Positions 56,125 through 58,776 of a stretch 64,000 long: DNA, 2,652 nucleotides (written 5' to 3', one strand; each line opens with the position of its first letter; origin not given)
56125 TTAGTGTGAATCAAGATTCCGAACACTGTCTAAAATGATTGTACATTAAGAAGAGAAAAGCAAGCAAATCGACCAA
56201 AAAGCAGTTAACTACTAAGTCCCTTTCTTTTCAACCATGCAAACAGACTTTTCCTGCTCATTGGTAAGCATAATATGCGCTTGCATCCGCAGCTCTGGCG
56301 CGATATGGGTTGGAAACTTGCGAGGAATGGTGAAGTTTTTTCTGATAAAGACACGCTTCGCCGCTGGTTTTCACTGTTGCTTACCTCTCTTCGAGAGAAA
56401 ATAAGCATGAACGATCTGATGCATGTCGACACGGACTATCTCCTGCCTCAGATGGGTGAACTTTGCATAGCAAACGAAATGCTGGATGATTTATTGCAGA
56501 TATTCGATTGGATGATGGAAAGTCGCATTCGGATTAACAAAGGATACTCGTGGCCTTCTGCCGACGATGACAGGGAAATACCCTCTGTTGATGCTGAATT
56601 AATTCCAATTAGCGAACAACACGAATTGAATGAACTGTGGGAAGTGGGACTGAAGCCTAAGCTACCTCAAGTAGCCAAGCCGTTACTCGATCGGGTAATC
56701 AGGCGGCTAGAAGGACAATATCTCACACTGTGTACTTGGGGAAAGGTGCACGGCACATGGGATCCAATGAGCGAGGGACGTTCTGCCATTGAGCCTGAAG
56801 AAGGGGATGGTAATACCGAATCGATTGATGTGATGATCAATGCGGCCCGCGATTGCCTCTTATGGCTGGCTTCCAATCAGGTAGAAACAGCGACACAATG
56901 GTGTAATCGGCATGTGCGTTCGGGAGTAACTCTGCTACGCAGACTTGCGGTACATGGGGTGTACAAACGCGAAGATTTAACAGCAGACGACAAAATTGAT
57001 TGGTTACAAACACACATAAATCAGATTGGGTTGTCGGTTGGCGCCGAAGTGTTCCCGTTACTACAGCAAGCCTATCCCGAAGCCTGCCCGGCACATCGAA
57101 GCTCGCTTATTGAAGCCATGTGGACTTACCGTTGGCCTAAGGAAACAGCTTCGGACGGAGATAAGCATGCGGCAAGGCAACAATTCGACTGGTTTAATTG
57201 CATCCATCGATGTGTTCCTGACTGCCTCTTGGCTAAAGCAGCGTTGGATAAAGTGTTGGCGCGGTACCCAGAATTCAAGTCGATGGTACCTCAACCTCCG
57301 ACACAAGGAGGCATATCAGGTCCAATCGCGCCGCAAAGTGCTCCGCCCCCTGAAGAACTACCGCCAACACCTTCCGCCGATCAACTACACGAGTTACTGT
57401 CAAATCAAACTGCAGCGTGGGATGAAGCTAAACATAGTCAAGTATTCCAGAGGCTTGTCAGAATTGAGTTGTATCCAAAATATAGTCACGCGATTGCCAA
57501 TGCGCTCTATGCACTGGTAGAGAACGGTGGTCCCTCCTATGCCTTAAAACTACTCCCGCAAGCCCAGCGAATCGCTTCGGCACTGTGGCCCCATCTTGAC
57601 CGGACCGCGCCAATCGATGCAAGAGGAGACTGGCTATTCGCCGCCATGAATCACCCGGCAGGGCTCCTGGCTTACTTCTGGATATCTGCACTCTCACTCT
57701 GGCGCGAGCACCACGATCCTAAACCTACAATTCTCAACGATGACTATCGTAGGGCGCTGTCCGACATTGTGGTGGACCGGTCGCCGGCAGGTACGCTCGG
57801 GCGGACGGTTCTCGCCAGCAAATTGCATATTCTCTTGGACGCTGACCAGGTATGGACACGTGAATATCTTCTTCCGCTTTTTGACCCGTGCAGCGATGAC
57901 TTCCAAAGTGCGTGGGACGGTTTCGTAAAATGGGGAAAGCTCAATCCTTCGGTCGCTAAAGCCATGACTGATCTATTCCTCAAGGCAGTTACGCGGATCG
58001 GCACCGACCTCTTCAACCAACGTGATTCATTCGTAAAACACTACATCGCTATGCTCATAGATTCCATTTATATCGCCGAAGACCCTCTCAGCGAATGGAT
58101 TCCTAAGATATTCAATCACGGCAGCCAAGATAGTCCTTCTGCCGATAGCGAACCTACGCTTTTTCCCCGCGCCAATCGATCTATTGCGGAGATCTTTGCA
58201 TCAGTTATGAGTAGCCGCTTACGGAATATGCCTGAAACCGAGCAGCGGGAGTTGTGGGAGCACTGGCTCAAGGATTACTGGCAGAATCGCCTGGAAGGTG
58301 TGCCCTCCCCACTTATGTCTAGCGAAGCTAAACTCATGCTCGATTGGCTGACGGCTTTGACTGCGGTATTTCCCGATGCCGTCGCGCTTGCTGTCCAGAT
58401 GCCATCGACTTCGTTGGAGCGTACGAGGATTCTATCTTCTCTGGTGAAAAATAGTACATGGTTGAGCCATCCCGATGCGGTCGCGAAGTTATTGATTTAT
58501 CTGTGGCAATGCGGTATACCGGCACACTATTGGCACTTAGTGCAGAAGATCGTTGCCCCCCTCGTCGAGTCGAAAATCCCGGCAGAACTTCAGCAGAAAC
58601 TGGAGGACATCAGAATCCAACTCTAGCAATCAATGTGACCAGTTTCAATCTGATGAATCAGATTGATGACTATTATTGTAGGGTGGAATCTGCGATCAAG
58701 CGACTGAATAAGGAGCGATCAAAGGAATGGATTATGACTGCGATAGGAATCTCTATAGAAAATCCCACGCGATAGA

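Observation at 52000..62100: Decayed integrative/defence island: integrase, integrase fragment, IS1595, SIR2 gene, repeat-filled spacer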

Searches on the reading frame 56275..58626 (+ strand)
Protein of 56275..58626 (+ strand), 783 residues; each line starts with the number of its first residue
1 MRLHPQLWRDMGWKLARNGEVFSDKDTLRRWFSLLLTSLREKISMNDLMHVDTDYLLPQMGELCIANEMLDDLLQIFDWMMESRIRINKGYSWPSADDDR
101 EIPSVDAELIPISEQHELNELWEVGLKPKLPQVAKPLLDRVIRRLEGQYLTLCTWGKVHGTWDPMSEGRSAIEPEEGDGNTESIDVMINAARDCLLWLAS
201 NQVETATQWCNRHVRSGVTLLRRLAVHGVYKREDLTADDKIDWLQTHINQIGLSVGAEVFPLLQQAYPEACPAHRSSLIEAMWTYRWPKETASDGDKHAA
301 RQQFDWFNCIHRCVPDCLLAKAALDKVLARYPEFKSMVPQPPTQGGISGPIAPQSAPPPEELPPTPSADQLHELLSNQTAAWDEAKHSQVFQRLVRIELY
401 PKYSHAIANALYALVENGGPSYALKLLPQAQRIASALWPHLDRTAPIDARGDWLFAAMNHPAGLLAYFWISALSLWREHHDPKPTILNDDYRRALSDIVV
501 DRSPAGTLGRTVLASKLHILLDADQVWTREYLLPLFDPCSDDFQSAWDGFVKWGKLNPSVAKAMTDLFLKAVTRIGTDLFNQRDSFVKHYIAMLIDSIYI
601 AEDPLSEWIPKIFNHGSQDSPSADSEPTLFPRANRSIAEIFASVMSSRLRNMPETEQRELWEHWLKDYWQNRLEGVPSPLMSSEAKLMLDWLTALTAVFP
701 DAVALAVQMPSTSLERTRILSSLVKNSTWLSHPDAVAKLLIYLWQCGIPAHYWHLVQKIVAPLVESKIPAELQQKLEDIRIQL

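Call 3: search_protein_families(library=pfam, proteins=[window:56275-58626:+], max_evalue=0.01)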
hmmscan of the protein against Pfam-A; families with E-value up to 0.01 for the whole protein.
window:56275-58626:+ (783 aa): 1 family
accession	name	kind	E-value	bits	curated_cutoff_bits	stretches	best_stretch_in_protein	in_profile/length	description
PF13212.11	DUF4020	-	1.4e-11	44.9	22.7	1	641-765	31-167/182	Domain of unknown function (DUF4020)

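Call 7: search_protein_families(library=padloc, proteins=[window:56275-58626:+], max_evalue=0.01)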
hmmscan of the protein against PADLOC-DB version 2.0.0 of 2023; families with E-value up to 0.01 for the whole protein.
window:56275-58626:+ (783 aa): 2 families
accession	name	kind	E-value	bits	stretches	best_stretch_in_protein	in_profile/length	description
PDLC04167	Dsr1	-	5e-14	49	1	436-574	913-1049/1248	-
PDLC02183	Dsr1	-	2.3e-10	36.9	1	455-593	968-1105/1275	-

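Call 14: find_homologous_proteins(query=window:56275-58626:+, max_evalue=0.00001)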
Query window:56275-58626:+ (783 aa): 332 proteins with E <= 0.00001 among 8000 candidates; the best 120 are listed.
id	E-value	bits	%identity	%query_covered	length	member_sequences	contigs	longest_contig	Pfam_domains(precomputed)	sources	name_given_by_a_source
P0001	0.0e+0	1720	95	100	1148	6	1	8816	PF13212.11,PF13289.13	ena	-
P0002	0.0e+0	1549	87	100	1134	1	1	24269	PF13212.11,PF13289.13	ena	-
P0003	0.0e+0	1225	71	100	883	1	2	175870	PF13212.11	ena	-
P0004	1.8e-282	957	80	68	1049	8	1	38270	PF13289.13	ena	-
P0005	8.8e-248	843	49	100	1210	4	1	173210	PF13212.11,PF13289.13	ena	-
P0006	1.3e-243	829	48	100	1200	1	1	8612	PF13212.11,PF13289.13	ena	-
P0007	1.9e-242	825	48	100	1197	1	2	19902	PF13212.11,PF13289.13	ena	-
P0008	5.9e-241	820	48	100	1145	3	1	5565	PF13212.11,PF13289.13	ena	-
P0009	1.7e-240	819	48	100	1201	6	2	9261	PF13212.11,PF13289.13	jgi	jgi:hypothetical protein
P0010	3.6e-238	811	47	100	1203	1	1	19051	PF13212.11,PF13289.13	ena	-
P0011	1.8e-237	809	50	100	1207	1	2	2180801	PF13212.11,PF13289.13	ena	-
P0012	4.3e-237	807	47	100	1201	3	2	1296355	PF13212.11,PF13289.13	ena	-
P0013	5.9e-237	807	49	100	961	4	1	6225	PF13212.11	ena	-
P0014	3.9e-236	804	46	100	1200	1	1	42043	PF13212.11,PF13289.13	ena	-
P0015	9.6e-236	803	47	100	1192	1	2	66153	PF13212.11,PF13289.13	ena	-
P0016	1.1e-235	803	49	100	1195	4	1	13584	PF13212.11,PF13289.13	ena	-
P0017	2.1e-235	802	47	100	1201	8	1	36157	PF13212.11,PF13289.13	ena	-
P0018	1.9e-234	799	47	100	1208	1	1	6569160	PF13212.11,PF13289.13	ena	-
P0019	3.7e-234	798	47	100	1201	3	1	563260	PF13212.11,PF13289.13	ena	-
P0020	1.1e-233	796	46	100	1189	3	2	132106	PF13212.11,PF13289.13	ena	-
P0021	1.6e-232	792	47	100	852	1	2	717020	PF13212.11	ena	-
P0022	3.3e-232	791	48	100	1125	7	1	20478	PF13212.11,PF13289.13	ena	-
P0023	5.1e-231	787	47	100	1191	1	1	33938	PF13212.11,PF13289.13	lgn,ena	-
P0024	7.1e-230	783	46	100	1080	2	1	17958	PF13212.11,PF13289.13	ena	-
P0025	1.8e-229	782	45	100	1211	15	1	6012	PF13212.11,PF13289.13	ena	-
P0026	4.8e-228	777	45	100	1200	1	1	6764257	PF13212.11,PF13289.13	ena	-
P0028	7.3e-228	777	48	100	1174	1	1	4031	PF13212.11,PF13289.13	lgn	-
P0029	2.1e-227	775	46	100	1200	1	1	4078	PF13212.11,PF13289.13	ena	-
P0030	2.3e-227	775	45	100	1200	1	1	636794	PF13212.11,PF13289.13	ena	-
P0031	7.1e-227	774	47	100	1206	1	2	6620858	PF13212.11,PF13289.13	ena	-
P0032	1.3e-226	773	46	100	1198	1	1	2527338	PF13212.11,PF13289.13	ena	-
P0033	1.7e-226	772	47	100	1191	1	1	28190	PF13212.11,PF13289.13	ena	-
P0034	9.0e-226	770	45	100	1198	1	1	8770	PF13212.11,PF13289.13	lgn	-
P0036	2.5e-225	768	46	100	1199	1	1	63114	PF13212.11,PF13289.13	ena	-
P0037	2.7e-225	768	47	100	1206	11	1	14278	PF13212.11,PF13289.13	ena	-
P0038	1.2e-224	766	46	100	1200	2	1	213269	PF13212.11,PF13289.13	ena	-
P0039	2.1e-224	765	46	100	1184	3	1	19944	PF13212.11,PF13289.13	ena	-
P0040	2.2e-224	765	46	100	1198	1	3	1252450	PF13212.11,PF13289.13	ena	-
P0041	3.2e-224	765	46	100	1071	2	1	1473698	PF13212.11,PF13289.13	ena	-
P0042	4.3e-224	764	47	100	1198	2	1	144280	PF13212.11,PF13289.13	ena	-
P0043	4.8e-224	764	46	100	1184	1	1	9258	PF13212.11,PF13289.13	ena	-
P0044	7.0e-224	764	46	100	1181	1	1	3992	PF13212.11,PF13289.13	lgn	-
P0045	7.8e-224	763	45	100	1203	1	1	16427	PF13212.11,PF13289.13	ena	-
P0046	1.6e-223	762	46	100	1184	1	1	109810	PF13212.11,PF13289.13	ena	-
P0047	1.7e-223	762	46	98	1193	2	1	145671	PF13212.11,PF13289.13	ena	-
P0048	2.2e-223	762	46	100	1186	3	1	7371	PF13212.11,PF13289.13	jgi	jgi:hypothetical protein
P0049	2.1e-222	759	47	100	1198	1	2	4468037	PF13212.11,PF13289.13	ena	-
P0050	2.1e-222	759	47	100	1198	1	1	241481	PF13212.11,PF13289.13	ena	-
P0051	3.6e-222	758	45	100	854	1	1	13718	PF13212.11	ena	-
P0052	7.2e-222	757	46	100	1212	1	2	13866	PF13212.11,PF13289.13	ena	-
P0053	1.1e-221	756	47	92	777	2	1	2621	PF13212.11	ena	-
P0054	1.1e-221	756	46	100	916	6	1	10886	PF13212.11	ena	-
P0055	5.2e-221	754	46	100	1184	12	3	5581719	PF13212.11,PF13289.13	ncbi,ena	-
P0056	6.1e-221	754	46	100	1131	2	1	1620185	PF13212.11,PF13289.13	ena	-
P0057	7.8e-221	754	45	100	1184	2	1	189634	PF13212.11,PF13289.13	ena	-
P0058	2.5e-220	752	45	100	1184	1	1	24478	PF13212.11,PF13289.13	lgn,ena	-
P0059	3.7e-219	748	46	100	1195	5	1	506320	PF13212.11,PF13289.13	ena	-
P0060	1.1e-218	746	49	91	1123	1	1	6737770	PF13212.11,PF13289.13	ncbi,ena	-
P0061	1.3e-218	746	45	100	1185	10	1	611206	PF13212.11,PF13289.13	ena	-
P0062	6.6e-218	744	46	100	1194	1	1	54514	PF13212.11,PF13289.13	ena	-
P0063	2.0e-217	742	47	100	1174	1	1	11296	PF13212.11,PF13289.13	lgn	-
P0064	2.1e-217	742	47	90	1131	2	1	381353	PF13212.11,PF13289.13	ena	-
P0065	8.2e-216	737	46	100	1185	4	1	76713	PF13212.11,PF13289.13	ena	-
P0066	2.3e-214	732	45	100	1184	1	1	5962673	PF13212.11,PF13289.13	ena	-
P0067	2.6e-214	732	44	100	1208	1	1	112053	PF13212.11,PF13289.13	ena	-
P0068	3.2e-214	732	44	100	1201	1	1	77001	PF13212.11,PF13289.13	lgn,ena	-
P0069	1.5e-213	729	44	100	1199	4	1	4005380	PF13212.11,PF13289.13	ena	-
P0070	2.2e-213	729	45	100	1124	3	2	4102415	PF13212.11,PF13289.13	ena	-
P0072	6.1e-212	724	45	100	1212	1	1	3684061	PF13212.11,PF13289.13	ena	-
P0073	9.6e-212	723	46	100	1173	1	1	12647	PF13212.11,PF13289.13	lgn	-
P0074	2.1e-211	722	45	100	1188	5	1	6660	PF13212.11,PF13289.13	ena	-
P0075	1.6e-210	719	45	100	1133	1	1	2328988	PF13212.11,PF13289.13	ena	-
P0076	2.3e-210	719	47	92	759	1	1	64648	PF13212.11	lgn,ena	-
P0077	7.8e-210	717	45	100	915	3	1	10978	PF13212.11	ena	-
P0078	2.2e-209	716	45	100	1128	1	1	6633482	PF13212.11,PF13289.13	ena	-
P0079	4.5e-209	715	45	100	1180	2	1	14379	PF13212.11,PF13289.13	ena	-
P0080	1.5e-208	713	45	100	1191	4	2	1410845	PF13212.11,PF13289.13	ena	-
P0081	4.8e-208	711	45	100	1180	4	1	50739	PF13212.11,PF13289.13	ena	-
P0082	1.8e-207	709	45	100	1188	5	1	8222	PF13212.11,PF13289.13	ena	-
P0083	4.2e-207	708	44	100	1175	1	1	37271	PF13212.11,PF13289.13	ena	-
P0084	4.5e-207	708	45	100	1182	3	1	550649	PF13212.11,PF13289.13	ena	-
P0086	1.2e-206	707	44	100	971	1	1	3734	PF13212.11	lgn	-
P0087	1.2e-206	707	44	100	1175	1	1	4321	PF13212.11,PF13289.13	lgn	-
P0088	2.0e-206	706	45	100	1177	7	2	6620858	PF13212.11,PF13289.13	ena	-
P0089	5.4e-206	704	45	100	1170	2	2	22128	PF13212.11,PF13289.13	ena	-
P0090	9.5e-206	704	45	100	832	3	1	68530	PF13212.11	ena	-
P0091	1.1e-205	703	44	100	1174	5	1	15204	PF13212.11,PF13289.13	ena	-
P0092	4.2e-205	702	43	100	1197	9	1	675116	PF13212.11,PF13289.13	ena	-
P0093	5.0e-205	701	44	100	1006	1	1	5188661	PF13212.11,PF13289.13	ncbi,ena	-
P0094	5.4e-205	701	44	100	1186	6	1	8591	PF13212.11,PF13289.13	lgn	-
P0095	6.8e-205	701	44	100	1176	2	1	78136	PF13212.11,PF13289.13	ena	-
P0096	1.2e-204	700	44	100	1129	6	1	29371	PF13212.11,PF13289.13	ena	-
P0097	2.0e-204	699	44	100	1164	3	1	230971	PF13212.11,PF13289.13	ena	-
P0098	3.2e-203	695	44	100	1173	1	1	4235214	PF13212.11,PF13289.13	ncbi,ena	-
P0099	2.2e-202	692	45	100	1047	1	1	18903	PF13212.11,PF13289.13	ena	-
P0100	6.4e-201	688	44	100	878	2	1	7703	PF13212.11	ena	-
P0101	4.5e-200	685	43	100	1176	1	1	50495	PF13212.11,PF13289.13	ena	-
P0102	1.2e-199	683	44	100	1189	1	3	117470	PF13212.11,PF13289.13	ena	-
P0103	7.1e-199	681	44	100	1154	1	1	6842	PF13212.11,PF13289.13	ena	-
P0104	1.3e-198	680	44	100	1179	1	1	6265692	PF13212.11,PF13289.13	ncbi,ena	-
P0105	1.6e-198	680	44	100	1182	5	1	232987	PF13212.11,PF13289.13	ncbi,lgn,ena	-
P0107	1.7e-197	676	44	100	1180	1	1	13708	PF13212.11,PF13289.13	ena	-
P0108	1.8e-197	676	44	100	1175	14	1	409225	PF13212.11,PF13289.13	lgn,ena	-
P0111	3.9e-197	675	43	100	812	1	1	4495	PF13212.11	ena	-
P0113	2.5e-196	673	43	100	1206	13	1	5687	PF13212.11,PF13289.13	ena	-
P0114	2.5e-196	672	44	100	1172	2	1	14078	PF13212.11,PF13289.13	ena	-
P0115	2.8e-196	672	43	100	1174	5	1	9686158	PF13212.11,PF13289.13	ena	-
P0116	4.7e-196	672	43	100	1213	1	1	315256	PF13212.11,PF13289.13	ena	-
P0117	7.0e-196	671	44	100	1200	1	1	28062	PF13212.11,PF13289.13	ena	-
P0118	1.1e-195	670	43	100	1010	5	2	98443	PF13212.11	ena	-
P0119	1.8e-195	670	43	100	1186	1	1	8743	PF13212.11,PF13289.13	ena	-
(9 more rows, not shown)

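Call 15: find_encoding_contigs(protein=P0001, flank=10000, max_places=4)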
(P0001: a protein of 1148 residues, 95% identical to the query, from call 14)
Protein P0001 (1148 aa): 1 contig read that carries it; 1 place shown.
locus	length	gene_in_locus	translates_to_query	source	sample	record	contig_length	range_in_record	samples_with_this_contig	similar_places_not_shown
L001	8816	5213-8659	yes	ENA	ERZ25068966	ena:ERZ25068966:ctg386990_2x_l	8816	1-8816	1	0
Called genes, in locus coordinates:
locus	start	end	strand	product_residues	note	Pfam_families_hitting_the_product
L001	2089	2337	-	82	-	-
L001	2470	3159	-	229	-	-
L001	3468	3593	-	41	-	-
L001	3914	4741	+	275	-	PF00589:Phage_integrase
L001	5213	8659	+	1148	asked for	PF13289:SIR2_2, PF13212:DUF4020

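Call 16: find_encoding_contigs(protein=P0002, flank=10000, max_places=4)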
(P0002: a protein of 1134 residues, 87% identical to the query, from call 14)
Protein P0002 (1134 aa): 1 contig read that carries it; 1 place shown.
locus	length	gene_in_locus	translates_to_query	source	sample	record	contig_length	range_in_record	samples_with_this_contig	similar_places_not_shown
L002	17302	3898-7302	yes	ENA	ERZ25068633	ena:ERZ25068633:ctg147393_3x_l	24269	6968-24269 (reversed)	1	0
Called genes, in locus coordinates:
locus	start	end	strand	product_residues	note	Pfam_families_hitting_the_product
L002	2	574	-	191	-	?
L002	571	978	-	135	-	-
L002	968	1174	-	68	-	-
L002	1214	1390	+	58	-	-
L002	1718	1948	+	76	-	-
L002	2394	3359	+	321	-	PF00589:Phage_integrase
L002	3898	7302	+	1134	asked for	PF13289:SIR2_2, PF13212:DUF4020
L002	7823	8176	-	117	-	-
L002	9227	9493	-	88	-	-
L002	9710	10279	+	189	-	-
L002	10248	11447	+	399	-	-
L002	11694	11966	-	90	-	-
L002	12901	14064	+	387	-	-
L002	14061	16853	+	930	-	PF07494:Reg_prop (faint), PF21544:PorZ_N_b_propeller (faint)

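Call 17: find_encoding_contigs(protein=P0004, flank=10000, max_places=4)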
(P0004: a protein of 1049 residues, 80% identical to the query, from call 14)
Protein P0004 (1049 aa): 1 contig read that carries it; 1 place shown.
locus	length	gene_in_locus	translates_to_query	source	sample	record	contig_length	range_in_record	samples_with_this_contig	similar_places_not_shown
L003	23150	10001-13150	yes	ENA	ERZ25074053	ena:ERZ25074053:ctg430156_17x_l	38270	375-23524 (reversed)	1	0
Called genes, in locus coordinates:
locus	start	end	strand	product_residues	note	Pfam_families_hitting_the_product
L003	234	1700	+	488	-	PF03446:NAD_binding_2, PF00393:6PGD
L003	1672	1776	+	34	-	-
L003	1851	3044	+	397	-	PF02515:CoA_transf_3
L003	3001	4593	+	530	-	PF02113:Peptidase_S13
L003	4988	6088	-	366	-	PF13439:Glyco_transf_4, PF13579:Glyco_trans_4_4, PF00534:Glycos_transf_1, PF13692:Glyco_trans_1_4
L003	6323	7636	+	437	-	PF18130:ATPgrasp_N (weak), PF02222:ATP-grasp (weak), PF13535:ATP-grasp_4, PF18603:LAL_C2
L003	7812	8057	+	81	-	PF02416:TatA_B_E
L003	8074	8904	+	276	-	PF00902:TatC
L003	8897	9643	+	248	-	PF24481:CT398_CC (weak), PF02591:Zn_ribbon_9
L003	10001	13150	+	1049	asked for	PF13289:SIR2_2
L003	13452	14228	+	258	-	PF13212:DUF4020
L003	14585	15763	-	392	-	PF00155:Aminotran_1_2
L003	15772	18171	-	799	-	PF02065:Melibiase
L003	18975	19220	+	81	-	PF02597:ThiS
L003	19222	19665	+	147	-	PF02391:MoaE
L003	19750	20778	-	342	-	PF17874:TPR_MalT (faint)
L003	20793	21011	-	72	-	-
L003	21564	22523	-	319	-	-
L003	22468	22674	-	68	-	-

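Call 20: search_protein_families(library=ncbifam, proteins=[L002:2394-3359:+, L001:3914-4741:+], max_evalue=0.001)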
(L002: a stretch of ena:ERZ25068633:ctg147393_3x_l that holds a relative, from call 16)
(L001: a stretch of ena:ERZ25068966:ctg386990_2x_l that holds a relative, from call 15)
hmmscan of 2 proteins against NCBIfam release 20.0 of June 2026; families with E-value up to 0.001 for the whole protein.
L002:2394-3359:+ (321 aa): 4 families
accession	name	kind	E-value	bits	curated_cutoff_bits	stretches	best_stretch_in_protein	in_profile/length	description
NF040815.2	recomb_XerA_Arch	equivalog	1.7e-17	63.9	220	1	29-285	6-237/263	site-specific tyrosine recombinase/integron integrase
TIGR02225.1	recomb_XerD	equivalog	4.3e-16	59.1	329.6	1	34-285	12-257/290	site-specific tyrosine recombinase XerD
TIGR02224.1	recomb_XerC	equivalog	4.4e-12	46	335.15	1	34-281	12-256/295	tyrosine recombinase XerC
NF001399.0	PRK00283.1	subfamily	1e-11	44.6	279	1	34-285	21-266/300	tyrosine recombinase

L001:3914-4741:+ (275 aa): 5 families
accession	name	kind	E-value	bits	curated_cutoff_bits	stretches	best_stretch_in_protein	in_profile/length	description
NF040815.2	recomb_XerA_Arch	equivalog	1.7e-15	57.3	220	1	18-239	43-237/263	site-specific tyrosine recombinase/integron integrase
TIGR02225.1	recomb_XerD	equivalog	3.5e-12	46.2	329.6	1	13-239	41-257/290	site-specific tyrosine recombinase XerD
TIGR02224.1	recomb_XerC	equivalog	1.1e-11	44.7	335.15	1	13-235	44-256/295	tyrosine recombinase XerC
NF001399.0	PRK00283.1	subfamily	1.1e-10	41.3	279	1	81-239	112-266/300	tyrosine recombinase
NF002331.0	PRK01287.1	subfamily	0.00052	19.1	371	0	84-142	143-203/365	site-specific tyrosine recombinase XerC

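Call 79: search_protein_families(library=phrogs, proteins=[L002:2394-3359:+], max_evalue=0.001)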
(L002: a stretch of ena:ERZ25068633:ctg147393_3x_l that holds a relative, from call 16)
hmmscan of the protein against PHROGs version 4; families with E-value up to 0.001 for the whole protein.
L002:2394-3359:+ (321 aa): 3 families
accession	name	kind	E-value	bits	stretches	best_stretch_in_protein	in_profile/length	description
phrog_1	-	integration and excision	3e-21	77.3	1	35-308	182-441/611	integrase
phrog_216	-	integration and excision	1.9e-17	64.3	1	103-302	31-224/301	integrase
phrog_29857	-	unknown function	5.9e-07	30.7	1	262-313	17-68/73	-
